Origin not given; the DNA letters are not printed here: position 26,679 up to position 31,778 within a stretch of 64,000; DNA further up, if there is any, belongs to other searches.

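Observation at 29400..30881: PolD DP2 intein ending in Gln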

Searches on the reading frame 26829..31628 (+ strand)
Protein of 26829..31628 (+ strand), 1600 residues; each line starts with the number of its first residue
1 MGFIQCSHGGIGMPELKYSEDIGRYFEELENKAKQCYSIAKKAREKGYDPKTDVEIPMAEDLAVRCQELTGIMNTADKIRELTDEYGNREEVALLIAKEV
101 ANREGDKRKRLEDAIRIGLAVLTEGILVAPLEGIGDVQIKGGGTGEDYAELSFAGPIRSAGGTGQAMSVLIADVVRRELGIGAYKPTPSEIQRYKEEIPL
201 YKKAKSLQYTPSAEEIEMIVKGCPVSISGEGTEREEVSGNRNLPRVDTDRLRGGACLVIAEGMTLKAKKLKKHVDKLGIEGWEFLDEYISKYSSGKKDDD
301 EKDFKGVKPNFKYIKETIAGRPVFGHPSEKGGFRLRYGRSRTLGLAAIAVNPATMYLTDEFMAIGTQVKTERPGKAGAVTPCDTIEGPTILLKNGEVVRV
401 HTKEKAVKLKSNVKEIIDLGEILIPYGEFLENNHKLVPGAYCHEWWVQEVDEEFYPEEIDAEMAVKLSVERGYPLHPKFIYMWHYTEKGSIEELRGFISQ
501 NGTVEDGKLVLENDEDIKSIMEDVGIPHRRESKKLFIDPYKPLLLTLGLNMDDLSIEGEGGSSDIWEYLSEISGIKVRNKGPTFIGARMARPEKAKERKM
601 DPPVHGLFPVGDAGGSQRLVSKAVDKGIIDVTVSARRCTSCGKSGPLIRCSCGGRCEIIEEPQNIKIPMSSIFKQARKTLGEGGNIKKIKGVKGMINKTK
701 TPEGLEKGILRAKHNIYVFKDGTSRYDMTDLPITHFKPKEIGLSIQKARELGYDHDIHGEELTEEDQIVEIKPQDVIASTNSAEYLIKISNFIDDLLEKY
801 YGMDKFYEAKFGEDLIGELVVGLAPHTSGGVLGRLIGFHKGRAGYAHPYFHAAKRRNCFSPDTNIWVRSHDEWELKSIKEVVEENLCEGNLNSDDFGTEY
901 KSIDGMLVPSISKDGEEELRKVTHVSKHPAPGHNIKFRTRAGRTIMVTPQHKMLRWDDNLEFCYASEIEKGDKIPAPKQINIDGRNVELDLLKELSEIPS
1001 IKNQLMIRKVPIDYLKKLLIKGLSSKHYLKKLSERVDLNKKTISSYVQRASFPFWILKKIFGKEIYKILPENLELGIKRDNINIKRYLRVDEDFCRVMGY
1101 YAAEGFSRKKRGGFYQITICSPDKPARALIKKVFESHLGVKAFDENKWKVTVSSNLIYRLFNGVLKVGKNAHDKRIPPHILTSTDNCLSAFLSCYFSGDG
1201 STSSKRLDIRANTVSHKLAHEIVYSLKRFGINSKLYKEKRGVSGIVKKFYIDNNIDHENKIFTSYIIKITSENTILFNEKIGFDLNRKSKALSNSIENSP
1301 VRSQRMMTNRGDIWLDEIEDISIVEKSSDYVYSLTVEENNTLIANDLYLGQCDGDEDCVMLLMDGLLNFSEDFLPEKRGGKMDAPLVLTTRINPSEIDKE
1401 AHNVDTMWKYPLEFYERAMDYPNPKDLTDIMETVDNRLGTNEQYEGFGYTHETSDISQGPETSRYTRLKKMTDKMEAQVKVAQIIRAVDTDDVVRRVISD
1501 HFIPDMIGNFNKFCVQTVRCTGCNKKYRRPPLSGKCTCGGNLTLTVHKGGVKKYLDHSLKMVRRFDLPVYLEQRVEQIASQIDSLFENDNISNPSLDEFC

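Call 6: search_protein_families(library=pfam, proteins=[window:26829-31628:+], max_evalue=0.01)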
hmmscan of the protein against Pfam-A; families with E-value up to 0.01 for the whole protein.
window:26829-31628:+ (1600 aa): 5 families
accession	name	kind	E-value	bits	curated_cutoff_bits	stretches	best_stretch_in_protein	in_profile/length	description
PF24846.1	PolC_DP2_cat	-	3.6e-145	483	24.3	2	686-860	5-179/299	DNA polymerase II large subunit DP2, catalytic domain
PF24844.1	PolC_DP2_central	-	2.1e-142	474.9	24.3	1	301-668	3-369/372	DNA polymerase II large subunit DP2, central domain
PF03833.19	PolC_DP2_N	-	1.5e-107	359.2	24.3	1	24-290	1-270/271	DNA polymerase II large subunit DP2, N-terminal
PF14528.11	LAGLIDADG_3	-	7.9e-13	48.9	22.5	1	1187-1282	2-82/82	LAGLIDADG-like domain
PF14890.11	Intein_splicing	-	9e-13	48.7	35.8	1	876-1347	10-151/155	Intein splicing domain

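Call 10: find_homologous_proteins(query=window:26829-31628:+, max_evalue=1e-10)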
Query window:26829-31628:+ (1600 aa): 7074 proteins with E <= 1e-10 among 8000 candidates; the best 120 are listed.
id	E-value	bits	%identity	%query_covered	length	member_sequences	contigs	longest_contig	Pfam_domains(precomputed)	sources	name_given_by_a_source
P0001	0.0e+0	3661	100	99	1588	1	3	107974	PF03833.20,PF24844.2,PF24846.2,PF14528.12,PF14890.12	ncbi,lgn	-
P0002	0.0e+0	2839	99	61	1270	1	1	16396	PF03833.20,PF24844.2,PF24846.2,PF14890.12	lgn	-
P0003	0.0e+0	2659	91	61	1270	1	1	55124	PF03833.20,PF24844.2,PF24846.2,PF14890.12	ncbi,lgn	ncbi:MAG: DNA polymerase II large subunit [Thermoplasmata archaeon]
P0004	0.0e+0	2493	67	99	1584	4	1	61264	PF03833.20,PF24844.2,PF24846.2,PF14528.12,PF14890.12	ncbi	-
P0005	0.0e+0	1958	57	100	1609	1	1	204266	PF03833.20,PF24844.2,PF24846.2,PF22912.3,PF14528.12,PF14890.12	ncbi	-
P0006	0.0e+0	1946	56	98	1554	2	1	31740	PF03833.20,PF24844.2,PF24846.2,PF14528.12,PF14890.12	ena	-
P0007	0.0e+0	1941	56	100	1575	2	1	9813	PF03833.20,PF24844.2,PF24846.2,PF14528.12,PF14890.12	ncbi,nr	ncbi:MAG: DNA-directed DNA polymerase II large subunit [Candidatus Thermoplasmatota archaeon]|nr:DNA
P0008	0.0e+0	1939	56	99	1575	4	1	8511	PF03833.20,PF24844.2,PF24846.2,PF14528.12,PF14890.12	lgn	-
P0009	0.0e+0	1932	57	98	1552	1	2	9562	PF03833.20,PF24844.2,PF24846.2,PF14528.12,PF14890.12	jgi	-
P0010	0.0e+0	1931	57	99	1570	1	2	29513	PF03833.20,PF24844.2,PF24846.2,PF14528.12,PF14890.12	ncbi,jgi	-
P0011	0.0e+0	1926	56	98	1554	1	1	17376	PF03833.20,PF24844.2,PF24846.2,PF14528.12,PF14890.12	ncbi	-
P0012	0.0e+0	1916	56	99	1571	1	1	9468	PF03833.20,PF24844.2,PF24846.2,PF14528.12,PF14890.12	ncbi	ncbi:MAG: DNA-directed DNA polymerase II large subunit [Candidatus Thermoplasmatota archaeon]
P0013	0.0e+0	1786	69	53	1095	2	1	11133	PF03833.20,PF24844.2,PF24846.2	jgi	-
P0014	0.0e+0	1772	70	52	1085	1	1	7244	PF03833.20,PF24844.2,PF24846.2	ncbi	-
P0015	0.0e+0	1768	70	52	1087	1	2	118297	PF03833.20,PF24844.2,PF24846.2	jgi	-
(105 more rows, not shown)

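Call 16: find_encoding_contigs(protein=P0002, flank=6000, max_places=3)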
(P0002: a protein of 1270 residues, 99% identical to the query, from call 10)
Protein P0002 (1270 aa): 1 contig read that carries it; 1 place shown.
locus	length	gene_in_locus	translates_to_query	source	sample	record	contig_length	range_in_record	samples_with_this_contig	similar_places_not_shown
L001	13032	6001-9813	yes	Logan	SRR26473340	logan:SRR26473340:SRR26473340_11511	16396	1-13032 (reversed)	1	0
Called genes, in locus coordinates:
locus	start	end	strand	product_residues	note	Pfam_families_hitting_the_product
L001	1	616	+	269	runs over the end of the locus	PF01061:ABC2_membrane, PF12698:ABC2_membrane_3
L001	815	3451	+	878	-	PF00133:tRNA-synt_1, PF09334:tRNA-synt_1g, PF13603:tRNA-synt_1_2, PF08264:Anticodon_1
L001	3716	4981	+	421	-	PF00155:Aminotran_1_2, PF12897:Asp_aminotransf, PF01212:Beta_elim_lyase (faint)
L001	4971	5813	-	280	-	PF01008:IF-2B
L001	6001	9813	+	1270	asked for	PF03833:PolC_DP2_N, PF24844:PolC_DP2_central, PF24846:PolC_DP2_cat, PF14890:Intein_splicing, PF24846:PolC_DP2_cat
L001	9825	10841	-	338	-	PF00752:XPG_N, PF00867:XPG_I, PF01367:5_3_exonuc (weak)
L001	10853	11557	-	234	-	PF00154:RecA_N (faint), PF03796:DnaB_C (faint), PF06745:ATPase, PF23442:DUF7125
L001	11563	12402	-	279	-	PF06745:ATPase (faint), PF23442:DUF7125 (faint)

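Call 22: find_encoding_contigs(protein=P0004, flank=3000, max_places=2)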
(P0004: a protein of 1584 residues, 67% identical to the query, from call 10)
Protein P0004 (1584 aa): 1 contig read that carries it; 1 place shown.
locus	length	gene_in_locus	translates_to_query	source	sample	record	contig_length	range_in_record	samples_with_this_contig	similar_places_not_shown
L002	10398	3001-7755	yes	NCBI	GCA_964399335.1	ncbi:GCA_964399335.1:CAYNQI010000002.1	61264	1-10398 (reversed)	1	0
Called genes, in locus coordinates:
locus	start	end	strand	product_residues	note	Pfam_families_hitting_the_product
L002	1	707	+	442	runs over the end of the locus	PF01368:DHH, PF02272:DHHA1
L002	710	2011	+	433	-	PF00155:Aminotran_1_2, PF12897:Asp_aminotransf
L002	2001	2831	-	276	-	PF01008:IF-2B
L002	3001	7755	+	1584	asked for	PF03833:PolC_DP2_N, PF24844:PolC_DP2_central, PF24846:PolC_DP2_cat, PF14890:Intein_splicing, PF14528:LAGLIDADG_3, PF24846:PolC_DP2_cat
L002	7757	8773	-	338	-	PF00752:XPG_N, PF00867:XPG_I, PF01367:5_3_exonuc (weak)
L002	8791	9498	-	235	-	PF00154:RecA_N (weak), PF23442:DUF7125, PF06745:ATPase, PF07088:GvpD_P-loop (faint)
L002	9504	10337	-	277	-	PF06745:ATPase (faint), PF23442:DUF7125 (faint)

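Call 40: list_cluster_members(proteins=[P0001, P0002, P0004])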
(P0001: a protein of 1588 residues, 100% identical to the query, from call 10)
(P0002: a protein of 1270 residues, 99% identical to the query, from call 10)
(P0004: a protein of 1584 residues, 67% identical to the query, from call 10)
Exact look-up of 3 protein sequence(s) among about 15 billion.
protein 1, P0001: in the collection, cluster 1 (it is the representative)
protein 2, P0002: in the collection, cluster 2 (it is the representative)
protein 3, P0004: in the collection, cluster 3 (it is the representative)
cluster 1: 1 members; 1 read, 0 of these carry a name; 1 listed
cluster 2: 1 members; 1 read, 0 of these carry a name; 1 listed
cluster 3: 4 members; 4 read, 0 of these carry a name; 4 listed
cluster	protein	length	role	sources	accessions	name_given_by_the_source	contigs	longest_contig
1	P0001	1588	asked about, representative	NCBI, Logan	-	-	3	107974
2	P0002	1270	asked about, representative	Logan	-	-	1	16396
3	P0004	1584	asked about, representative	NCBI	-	-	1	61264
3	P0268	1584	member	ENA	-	-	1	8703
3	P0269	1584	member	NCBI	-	-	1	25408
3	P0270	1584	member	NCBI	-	-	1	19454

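Call 41: find_encoding_contigs(protein=P0001, flank=1000, max_places=4)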
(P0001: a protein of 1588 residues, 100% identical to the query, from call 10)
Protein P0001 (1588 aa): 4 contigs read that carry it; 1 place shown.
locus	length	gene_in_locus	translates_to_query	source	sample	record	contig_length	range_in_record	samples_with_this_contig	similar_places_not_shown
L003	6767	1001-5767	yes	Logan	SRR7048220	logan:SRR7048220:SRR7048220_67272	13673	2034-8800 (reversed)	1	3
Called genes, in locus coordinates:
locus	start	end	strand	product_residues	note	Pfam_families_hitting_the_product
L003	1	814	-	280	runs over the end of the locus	PF01008:IF-2B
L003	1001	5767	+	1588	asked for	PF03833:PolC_DP2_N, PF24844:PolC_DP2_central, PF24846:PolC_DP2_cat, PF14890:Intein_splicing, PF14528:LAGLIDADG_3, PF24846:PolC_DP2_cat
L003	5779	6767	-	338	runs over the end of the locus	PF00752:XPG_N, PF00867:XPG_I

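Call 42: find_encoding_contigs(protein=P0003, flank=3000, max_places=2)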
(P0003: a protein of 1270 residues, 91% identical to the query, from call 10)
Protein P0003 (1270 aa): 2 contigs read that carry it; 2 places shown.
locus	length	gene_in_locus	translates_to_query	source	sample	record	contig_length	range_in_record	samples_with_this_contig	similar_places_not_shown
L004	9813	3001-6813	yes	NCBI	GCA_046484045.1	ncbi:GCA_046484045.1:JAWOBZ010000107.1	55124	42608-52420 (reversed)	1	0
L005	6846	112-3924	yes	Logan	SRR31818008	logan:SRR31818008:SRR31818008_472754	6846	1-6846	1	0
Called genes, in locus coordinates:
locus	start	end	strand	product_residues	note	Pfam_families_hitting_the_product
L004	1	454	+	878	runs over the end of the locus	PF00133:tRNA-synt_1, PF09334:tRNA-synt_1g, PF08264:Anticodon_1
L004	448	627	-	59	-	-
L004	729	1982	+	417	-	PF00155:Aminotran_1_2, PF12897:Asp_aminotransf, PF01212:Beta_elim_lyase (weak)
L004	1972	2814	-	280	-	PF01008:IF-2B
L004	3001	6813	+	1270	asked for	PF03833:PolC_DP2_N, PF24844:PolC_DP2_central, PF24846:PolC_DP2_cat, PF14890:Intein_splicing, PF24846:PolC_DP2_cat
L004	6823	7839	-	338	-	PF00752:XPG_N, PF00867:XPG_I, PF01367:5_3_exonuc (weak)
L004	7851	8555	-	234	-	PF00154:RecA_N (weak), PF03796:DnaB_C (faint), PF06745:ATPase, PF23442:DUF7125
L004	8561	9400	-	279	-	PF06745:ATPase (faint), PF23442:DUF7125 (faint)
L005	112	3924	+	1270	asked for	PF03833:PolC_DP2_N, PF24844:PolC_DP2_central, PF24846:PolC_DP2_cat, PF14890:Intein_splicing, PF24846:PolC_DP2_cat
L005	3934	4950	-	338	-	PF00752:XPG_N, PF00867:XPG_I, PF01367:5_3_exonuc (weak)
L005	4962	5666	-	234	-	PF00154:RecA_N (weak), PF03796:DnaB_C (faint), PF06745:ATPase, PF23442:DUF7125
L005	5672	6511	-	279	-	PF06745:ATPase (faint), PF23442:DUF7125 (faint)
